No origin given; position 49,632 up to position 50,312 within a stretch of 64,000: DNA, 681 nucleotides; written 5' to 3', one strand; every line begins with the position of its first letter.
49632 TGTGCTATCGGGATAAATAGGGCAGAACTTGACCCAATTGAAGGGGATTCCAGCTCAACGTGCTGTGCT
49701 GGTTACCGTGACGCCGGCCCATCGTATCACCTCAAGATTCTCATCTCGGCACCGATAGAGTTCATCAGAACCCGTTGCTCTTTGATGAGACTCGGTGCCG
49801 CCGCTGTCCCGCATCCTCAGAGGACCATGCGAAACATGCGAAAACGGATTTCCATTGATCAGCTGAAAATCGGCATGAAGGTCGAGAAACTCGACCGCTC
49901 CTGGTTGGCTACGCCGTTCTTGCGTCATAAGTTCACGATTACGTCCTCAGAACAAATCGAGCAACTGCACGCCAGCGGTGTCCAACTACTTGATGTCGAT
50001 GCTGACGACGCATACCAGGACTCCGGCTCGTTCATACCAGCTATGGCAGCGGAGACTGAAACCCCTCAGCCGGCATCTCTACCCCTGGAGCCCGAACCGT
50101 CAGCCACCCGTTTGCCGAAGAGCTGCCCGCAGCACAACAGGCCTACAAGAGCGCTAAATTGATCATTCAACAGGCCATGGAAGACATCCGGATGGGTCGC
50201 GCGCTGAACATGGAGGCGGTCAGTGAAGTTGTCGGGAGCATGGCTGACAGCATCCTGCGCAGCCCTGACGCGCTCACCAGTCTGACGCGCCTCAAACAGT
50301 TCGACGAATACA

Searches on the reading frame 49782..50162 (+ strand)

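Call 5: search_protein_families(library=pfam, proteins=[window:49782-50162:+])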
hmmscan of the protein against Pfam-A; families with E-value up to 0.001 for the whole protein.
window:49782-50162:+ (126 aa): 1 family
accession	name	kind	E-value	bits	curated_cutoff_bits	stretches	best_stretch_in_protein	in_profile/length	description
PF11871.13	DUF3391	-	4.5e-21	76.3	27.8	1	21-109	2-95/136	Domain of unknown function (DUF3391)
